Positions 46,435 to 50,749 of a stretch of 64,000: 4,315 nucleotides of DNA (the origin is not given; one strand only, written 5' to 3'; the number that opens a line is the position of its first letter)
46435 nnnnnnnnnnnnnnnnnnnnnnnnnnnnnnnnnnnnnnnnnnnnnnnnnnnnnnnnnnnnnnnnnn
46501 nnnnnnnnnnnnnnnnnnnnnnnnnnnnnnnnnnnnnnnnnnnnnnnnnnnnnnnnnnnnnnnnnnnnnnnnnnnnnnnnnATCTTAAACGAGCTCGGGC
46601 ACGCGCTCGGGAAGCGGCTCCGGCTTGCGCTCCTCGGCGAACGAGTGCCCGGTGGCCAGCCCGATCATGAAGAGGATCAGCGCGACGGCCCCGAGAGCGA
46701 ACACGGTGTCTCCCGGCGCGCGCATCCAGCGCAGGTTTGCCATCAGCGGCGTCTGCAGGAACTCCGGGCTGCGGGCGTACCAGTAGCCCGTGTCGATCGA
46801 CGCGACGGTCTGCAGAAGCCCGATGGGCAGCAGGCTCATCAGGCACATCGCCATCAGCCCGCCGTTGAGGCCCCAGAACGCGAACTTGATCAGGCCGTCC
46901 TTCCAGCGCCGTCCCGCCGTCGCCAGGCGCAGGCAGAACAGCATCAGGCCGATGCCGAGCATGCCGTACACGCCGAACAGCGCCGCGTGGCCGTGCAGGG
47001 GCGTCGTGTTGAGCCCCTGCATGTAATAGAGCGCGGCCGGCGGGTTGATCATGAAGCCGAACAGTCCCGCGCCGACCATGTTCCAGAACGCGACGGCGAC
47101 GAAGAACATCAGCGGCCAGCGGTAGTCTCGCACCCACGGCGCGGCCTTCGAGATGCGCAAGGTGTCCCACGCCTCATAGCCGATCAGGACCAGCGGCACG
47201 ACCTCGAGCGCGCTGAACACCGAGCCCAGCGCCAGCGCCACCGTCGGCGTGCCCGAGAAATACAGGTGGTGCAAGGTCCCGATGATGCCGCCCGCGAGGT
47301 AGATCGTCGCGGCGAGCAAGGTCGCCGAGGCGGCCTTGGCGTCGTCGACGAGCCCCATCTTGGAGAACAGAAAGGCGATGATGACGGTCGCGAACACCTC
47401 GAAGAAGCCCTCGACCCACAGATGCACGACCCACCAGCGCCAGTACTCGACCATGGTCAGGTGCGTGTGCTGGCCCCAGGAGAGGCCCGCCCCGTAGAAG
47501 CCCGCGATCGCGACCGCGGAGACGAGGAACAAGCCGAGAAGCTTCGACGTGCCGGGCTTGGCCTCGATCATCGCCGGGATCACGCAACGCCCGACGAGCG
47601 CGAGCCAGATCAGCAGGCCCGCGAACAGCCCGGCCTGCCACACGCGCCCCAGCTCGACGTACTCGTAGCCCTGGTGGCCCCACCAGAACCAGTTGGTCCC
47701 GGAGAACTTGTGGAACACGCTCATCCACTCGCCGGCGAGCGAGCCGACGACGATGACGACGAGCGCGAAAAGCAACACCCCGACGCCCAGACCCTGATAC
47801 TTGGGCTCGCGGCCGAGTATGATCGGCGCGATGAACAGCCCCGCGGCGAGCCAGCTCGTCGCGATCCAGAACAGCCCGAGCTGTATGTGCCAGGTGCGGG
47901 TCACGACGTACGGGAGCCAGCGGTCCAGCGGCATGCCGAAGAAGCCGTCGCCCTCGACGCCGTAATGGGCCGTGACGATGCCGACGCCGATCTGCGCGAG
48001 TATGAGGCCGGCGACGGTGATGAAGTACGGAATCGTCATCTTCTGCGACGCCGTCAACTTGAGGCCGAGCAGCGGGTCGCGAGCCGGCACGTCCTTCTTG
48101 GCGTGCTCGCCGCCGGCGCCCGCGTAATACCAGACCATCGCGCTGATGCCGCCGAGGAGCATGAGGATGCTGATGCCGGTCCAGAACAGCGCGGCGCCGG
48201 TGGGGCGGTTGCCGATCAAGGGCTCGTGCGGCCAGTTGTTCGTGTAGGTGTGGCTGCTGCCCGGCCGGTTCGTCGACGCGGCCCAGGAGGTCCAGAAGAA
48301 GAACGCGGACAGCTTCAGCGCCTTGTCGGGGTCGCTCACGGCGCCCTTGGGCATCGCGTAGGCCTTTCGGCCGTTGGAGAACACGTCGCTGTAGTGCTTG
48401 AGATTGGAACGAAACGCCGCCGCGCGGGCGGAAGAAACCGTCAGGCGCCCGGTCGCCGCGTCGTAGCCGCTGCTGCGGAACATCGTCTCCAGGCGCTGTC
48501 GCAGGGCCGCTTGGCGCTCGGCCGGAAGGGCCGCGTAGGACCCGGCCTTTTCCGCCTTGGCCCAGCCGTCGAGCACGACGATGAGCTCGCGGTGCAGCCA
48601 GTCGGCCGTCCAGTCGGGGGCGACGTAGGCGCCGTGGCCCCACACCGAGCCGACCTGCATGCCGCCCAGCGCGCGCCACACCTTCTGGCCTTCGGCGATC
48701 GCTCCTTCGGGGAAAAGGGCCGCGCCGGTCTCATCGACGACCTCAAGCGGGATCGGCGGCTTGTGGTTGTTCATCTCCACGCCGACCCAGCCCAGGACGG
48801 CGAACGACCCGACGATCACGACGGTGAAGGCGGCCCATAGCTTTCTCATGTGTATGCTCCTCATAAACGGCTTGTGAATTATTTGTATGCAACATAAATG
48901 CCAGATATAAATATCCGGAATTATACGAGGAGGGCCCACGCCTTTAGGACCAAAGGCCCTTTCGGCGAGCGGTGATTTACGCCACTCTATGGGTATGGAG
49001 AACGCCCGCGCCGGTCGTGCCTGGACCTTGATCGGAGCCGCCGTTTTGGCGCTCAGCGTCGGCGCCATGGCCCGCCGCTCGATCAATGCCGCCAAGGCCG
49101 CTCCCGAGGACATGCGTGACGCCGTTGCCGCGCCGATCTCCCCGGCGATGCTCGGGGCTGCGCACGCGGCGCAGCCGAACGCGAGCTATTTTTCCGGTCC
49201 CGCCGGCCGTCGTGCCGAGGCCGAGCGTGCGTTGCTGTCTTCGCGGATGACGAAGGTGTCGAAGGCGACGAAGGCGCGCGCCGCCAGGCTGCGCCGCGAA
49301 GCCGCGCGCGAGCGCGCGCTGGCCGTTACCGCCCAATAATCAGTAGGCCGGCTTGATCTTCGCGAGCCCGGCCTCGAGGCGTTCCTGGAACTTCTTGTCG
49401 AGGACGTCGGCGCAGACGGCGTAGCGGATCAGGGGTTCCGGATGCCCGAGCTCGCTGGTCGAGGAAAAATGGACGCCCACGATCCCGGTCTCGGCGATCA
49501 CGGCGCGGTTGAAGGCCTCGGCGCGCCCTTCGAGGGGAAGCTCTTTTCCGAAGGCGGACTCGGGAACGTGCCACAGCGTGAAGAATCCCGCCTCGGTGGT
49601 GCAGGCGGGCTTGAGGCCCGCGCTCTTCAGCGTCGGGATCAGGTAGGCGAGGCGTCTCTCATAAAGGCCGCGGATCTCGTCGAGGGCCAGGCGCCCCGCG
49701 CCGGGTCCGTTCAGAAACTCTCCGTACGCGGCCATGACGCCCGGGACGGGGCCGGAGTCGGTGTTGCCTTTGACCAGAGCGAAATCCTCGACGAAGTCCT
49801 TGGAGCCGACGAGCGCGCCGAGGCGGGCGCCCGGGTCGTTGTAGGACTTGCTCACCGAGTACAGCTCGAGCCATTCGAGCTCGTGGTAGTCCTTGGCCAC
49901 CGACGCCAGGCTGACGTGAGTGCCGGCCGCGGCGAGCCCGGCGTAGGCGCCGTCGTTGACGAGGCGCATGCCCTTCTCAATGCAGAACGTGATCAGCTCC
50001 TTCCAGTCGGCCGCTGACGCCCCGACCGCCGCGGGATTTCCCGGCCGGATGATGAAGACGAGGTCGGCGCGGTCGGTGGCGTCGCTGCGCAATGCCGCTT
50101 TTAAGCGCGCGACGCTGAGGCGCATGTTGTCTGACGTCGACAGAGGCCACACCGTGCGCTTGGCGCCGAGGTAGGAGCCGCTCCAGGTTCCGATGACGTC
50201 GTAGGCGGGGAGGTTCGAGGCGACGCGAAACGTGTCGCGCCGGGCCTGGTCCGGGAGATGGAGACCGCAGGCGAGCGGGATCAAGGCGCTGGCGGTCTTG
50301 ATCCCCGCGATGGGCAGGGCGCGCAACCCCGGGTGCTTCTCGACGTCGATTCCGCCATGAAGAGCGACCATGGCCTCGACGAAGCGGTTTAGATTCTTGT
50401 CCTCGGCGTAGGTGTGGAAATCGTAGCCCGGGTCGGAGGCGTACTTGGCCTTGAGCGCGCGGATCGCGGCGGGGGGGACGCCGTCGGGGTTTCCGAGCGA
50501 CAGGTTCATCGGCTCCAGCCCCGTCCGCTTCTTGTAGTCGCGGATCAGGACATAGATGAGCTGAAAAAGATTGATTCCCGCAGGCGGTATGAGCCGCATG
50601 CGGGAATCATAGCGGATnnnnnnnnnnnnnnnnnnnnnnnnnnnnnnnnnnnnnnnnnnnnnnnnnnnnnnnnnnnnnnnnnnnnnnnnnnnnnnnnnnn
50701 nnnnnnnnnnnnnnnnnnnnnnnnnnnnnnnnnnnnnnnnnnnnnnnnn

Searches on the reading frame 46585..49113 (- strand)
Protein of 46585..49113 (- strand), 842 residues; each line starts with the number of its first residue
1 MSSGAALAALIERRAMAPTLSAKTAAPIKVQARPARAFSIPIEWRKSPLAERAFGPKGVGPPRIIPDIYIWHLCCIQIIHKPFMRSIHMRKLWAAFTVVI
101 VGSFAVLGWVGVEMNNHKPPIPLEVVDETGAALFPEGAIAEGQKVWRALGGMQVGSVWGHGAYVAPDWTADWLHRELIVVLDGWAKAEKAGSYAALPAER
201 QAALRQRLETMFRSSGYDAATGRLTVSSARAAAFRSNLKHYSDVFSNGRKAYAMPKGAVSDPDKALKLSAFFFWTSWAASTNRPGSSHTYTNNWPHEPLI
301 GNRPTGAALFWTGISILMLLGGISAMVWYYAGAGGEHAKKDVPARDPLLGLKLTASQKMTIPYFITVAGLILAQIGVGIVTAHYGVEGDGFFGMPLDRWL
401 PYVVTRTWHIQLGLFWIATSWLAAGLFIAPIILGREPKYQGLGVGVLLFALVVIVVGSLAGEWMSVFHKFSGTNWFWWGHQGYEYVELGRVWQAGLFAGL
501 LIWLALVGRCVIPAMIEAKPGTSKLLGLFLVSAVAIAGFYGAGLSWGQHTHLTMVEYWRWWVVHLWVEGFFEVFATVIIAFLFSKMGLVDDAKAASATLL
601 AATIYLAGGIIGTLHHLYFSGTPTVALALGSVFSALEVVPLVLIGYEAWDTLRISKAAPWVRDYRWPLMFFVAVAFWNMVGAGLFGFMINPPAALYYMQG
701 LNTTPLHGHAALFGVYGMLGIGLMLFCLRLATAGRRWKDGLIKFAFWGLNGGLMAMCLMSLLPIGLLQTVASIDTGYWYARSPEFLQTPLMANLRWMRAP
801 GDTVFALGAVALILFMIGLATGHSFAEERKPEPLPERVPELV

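Call 49: search_protein_families(library=pfam, proteins=[window:46585-49113:-])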
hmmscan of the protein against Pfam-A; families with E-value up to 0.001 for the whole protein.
window:46585-49113:- (842 aa): 2 families
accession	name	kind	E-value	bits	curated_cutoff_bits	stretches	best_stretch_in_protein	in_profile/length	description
PF22085.1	NorB_cytochrome_c-like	-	4.5e-64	216.6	29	1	122-296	1-181/181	Nitric oxide reductase subunit B, cytochrome c-like domain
PF00115.25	COX1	-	1.6e-55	189.2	34.8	1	359-803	2-435/436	Cytochrome C and Quinol oxidase polypeptide I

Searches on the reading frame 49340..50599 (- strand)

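Call 49: search_protein_families(library=pfam, proteins=[window:49340-50599:-])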
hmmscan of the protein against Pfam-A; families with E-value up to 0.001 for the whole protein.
window:49340-50599:- (419 aa): 1 family
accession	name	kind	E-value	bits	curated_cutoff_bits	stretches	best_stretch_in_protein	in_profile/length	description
PF00155.27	Aminotran_1_2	-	1.2e-23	84.3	19.7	1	31-403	4-353/361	Aminotransferase class I and II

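Call 54: search_protein_families(library=ncbifam, proteins=[window:49340-50599:-], max_evalue=0.00001)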
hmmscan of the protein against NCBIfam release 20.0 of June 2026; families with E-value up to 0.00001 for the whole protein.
window:49340-50599:- (419 aa): 37 families (the best 25 are shown)
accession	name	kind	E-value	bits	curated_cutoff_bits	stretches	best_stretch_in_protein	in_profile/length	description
NF006756.0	PRK09276.1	subfamily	1.2e-27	96.8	507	1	21-380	24-355/387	LL-diaminopimelate aminotransferase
TIGR03540.1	DapC_direct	equivalog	2e-26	92.8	593.25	1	11-377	13-350/383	LL-diaminopimelate aminotransferase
NF004937.0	PRK06290.1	equivalog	2.7e-26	92.2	585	1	128-381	135-374/410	LL-diaminopimelate aminotransferase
NF005815.0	PRK07681.1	equivalog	6.1e-22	78.2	545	1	20-347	24-331/399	LL-diaminopimelate aminotransferase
NF004611.0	PRK05942.1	equivalog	4.3e-18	65.4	628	1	24-399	31-376/394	aspartate aminotransferase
NF005977.0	PRK08068.1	subfamily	3.4e-17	62.8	494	1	23-348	27-333/391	transaminase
NF005613.0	PRK07366.1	equivalog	5.5e-17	61.8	486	1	24-397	26-372/391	LL-diaminopimelate aminotransferase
NF041364.1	GntC_guanitoxin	equivalog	3.2e-16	59.2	415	1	126-347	87-301/356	guanitoxin biosynthesis PLP-dependent (S)-gamma-hydroxy-L-arginine cyclodehydratase GntC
NF006033.0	PRK08175.1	equivalog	1.6e-15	57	647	1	22-347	30-336/407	alanine transaminase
NF006604.0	PRK09148.1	equivalog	3.2e-15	56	648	1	24-348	27-332/406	LL-diaminopimelate aminotransferase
NF006387.0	PRK08636.1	equivalog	5.4e-14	52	675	1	164-369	163-361/403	LL-diaminopimelate aminotransferase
TIGR03539.1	DapC_actino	equivalog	5e-13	48.9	355.65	1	31-343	24-303/357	succinyldiaminopimelate transaminase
NF005732.0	PRK07550.1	equivalog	4.3e-12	45.8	366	1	143-274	136-262/389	aminotransferase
TIGR03947.1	viomycin_VioD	equivalog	5.1e-11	42.1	390.9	1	129-277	99-238/359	capreomycidine synthase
TIGR01140.1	L_thr_O3P_dcar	equivalog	2.4e-10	40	290.55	1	171-277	120-221/331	threonine-phosphate decarboxylase CobD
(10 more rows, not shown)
